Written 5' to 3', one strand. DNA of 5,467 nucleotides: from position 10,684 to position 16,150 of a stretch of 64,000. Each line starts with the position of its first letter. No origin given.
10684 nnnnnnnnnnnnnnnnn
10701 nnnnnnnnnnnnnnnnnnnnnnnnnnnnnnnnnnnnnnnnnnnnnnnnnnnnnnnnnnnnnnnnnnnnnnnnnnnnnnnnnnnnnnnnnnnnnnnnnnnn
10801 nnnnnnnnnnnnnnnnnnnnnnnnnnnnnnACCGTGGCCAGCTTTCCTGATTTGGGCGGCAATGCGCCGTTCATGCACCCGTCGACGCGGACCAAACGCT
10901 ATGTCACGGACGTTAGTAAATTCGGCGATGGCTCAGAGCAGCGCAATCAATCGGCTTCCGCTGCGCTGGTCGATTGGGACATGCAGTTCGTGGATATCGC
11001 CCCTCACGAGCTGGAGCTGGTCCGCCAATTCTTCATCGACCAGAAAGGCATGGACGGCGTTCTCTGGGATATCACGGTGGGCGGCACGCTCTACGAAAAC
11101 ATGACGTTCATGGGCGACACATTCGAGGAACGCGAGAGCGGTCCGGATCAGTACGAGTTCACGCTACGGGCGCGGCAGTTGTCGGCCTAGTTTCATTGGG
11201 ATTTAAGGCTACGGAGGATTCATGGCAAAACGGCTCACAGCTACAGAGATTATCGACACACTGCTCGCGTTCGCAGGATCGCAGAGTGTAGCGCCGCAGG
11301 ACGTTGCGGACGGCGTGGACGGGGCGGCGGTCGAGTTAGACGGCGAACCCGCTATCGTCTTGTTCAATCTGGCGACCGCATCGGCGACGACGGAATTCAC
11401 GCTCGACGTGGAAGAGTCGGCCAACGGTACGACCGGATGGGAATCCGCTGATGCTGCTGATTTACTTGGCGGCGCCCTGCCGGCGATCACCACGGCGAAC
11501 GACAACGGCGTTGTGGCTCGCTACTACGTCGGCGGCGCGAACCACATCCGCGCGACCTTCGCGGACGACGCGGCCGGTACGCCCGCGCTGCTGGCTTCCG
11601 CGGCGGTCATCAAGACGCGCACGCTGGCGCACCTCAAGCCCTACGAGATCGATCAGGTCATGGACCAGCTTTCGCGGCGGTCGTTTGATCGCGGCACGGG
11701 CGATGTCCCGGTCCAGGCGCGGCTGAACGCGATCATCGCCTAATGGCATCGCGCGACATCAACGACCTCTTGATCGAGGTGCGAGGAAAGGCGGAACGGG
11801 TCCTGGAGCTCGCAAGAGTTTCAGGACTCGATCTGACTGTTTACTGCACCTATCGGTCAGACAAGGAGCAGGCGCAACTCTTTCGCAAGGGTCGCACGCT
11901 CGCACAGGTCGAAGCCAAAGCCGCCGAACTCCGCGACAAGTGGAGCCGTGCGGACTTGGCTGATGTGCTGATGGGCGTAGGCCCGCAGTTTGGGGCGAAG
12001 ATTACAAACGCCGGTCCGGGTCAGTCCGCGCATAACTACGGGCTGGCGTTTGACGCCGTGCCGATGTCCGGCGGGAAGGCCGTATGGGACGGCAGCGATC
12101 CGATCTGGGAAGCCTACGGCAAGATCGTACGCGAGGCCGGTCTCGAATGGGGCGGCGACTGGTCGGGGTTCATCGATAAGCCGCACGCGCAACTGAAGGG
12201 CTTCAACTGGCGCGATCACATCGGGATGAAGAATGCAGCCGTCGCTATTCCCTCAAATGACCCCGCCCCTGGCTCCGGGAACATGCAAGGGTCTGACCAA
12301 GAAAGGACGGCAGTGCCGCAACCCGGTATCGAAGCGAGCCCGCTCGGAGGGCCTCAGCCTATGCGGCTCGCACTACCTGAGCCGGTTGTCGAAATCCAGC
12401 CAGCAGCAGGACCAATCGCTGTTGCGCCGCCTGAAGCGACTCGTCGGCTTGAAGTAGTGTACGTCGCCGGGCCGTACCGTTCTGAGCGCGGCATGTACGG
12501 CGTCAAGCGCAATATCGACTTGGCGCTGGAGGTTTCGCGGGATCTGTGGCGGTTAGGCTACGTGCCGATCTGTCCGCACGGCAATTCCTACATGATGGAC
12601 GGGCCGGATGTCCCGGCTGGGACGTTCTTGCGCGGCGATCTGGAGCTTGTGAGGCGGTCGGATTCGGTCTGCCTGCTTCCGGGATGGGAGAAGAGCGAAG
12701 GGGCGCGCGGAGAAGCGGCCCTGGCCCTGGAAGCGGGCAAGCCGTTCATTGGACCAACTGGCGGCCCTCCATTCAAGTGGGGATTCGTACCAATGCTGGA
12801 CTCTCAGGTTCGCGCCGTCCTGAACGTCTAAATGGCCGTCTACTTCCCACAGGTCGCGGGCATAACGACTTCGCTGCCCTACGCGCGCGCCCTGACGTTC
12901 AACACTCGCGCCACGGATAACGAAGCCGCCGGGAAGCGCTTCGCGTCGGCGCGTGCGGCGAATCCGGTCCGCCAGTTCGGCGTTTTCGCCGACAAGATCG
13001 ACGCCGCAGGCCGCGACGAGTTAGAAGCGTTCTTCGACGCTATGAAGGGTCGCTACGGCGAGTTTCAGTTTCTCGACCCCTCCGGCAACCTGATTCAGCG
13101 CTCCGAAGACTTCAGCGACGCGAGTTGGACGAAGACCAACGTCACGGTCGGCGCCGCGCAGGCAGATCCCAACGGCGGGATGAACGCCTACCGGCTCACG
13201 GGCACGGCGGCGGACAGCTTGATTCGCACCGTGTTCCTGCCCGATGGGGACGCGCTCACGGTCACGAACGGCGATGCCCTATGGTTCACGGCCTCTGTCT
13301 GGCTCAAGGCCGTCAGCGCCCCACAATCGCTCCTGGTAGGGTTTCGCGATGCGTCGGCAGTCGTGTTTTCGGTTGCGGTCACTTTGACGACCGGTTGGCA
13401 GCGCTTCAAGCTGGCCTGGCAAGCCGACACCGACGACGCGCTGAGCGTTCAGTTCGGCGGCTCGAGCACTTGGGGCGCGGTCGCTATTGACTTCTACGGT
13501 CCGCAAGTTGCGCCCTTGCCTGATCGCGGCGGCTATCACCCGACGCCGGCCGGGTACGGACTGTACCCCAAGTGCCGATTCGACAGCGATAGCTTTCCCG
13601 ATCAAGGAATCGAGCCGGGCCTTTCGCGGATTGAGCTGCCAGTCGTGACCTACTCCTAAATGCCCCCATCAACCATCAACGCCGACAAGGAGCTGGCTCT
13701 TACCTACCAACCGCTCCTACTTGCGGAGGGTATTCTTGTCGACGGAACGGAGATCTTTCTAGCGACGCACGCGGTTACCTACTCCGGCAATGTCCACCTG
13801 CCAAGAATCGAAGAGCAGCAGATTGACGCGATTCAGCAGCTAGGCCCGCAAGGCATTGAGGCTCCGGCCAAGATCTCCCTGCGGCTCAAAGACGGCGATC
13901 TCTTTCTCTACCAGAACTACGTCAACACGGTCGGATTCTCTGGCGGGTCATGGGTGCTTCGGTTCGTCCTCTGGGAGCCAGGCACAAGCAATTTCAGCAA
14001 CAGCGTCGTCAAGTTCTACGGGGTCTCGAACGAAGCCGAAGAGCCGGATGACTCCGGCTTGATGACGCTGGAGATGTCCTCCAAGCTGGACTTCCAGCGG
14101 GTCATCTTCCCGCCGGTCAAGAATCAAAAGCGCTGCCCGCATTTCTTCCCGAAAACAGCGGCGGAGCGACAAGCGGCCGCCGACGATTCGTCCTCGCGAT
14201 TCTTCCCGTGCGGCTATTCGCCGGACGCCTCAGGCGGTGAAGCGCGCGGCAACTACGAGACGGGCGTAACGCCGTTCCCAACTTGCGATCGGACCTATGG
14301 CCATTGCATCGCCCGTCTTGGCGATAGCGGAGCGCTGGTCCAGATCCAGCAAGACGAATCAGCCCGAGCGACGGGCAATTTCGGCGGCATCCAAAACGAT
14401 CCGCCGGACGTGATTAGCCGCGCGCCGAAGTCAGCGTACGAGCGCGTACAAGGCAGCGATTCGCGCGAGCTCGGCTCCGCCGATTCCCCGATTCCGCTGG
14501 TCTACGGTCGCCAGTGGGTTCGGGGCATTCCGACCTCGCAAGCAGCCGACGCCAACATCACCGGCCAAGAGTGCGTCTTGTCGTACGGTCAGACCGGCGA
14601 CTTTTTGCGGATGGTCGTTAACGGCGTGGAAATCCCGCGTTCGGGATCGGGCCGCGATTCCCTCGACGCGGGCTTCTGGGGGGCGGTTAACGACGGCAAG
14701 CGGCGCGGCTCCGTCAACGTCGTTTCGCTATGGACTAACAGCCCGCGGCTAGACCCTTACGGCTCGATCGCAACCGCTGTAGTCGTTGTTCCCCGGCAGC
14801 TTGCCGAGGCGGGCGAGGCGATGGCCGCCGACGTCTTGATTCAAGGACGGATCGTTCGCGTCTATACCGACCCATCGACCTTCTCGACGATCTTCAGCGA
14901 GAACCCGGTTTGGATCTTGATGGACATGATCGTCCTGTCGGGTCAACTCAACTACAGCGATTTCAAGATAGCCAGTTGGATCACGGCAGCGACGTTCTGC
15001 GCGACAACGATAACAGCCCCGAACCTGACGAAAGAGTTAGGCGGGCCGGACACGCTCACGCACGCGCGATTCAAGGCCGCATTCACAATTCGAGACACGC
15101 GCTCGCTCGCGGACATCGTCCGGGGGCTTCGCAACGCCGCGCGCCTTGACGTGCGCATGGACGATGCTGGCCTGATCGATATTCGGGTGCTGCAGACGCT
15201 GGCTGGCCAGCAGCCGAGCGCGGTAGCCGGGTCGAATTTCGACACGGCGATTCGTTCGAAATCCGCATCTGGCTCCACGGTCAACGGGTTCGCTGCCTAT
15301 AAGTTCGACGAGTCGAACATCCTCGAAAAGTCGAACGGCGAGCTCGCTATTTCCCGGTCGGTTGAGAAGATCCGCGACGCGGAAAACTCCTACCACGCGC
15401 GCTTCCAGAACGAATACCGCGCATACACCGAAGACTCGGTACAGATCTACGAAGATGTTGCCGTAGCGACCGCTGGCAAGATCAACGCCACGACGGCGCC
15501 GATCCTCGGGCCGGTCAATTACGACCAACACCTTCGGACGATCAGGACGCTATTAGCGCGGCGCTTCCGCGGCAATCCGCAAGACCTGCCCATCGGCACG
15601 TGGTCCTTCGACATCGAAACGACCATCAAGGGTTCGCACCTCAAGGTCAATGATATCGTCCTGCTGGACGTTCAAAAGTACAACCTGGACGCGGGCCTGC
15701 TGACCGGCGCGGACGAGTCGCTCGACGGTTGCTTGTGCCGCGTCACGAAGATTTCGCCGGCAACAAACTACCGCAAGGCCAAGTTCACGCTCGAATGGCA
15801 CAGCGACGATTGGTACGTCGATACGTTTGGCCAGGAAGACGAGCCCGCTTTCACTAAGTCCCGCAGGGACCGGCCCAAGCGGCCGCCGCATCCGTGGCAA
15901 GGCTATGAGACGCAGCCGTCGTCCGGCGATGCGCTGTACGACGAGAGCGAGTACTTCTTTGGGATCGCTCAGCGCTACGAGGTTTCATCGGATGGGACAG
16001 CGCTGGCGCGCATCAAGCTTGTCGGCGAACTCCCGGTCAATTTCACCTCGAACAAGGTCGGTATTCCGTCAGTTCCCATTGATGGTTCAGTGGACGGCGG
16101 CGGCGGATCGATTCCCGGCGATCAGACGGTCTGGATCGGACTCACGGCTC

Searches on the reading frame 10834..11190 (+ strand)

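Call 7: search_protein_families(library=phrogs, proteins=[window:10834-11190:+], max_evalue=0.001)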
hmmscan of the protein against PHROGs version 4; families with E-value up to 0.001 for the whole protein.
window:10834-11190:+ (118 aa): 2 families
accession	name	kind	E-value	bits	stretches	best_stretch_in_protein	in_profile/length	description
phrog_14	-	tail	0.00012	22.3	1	19-115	19-112/366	minor tail protein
phrog_2913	-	other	0.00019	22.1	1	17-72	117-172/306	glycoside hydrolase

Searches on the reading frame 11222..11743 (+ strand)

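Call 7: search_protein_families(library=phrogs, proteins=[window:11222-11743:+], max_evalue=0.001)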
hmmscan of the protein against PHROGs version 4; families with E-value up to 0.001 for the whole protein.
window:11222-11743:+ (173 aa): 1 family
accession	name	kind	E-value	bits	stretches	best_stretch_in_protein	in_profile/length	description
phrog_5707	-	unknown function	6.4e-10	40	1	22-130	14-126/134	-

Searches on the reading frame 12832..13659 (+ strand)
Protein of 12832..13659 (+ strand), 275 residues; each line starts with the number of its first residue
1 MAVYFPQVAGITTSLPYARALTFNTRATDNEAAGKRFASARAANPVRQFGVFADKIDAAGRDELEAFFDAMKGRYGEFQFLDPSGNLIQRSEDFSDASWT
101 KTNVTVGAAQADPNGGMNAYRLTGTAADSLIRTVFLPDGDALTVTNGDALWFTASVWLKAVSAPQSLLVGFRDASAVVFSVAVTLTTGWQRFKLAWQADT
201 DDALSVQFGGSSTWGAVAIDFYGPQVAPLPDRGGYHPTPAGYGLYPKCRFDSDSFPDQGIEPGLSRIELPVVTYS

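Call 7: search_protein_families(library=phrogs, proteins=[window:12832-13659:+], max_evalue=0.001)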
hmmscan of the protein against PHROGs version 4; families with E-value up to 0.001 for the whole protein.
window:12832-13659:+ (275 aa): 1 family
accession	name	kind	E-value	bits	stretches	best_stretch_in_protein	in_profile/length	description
phrog_2913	-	other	8.1e-05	23.3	0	32-142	131-227/306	glycoside hydrolase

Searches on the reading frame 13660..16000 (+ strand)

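Call 99: search_dna_similar(query=window:13660-16000:+, collection=phages, mode=protein, max_evalue=0.00001, max_rows=12)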
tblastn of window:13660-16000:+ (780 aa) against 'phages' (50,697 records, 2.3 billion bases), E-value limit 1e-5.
No match.
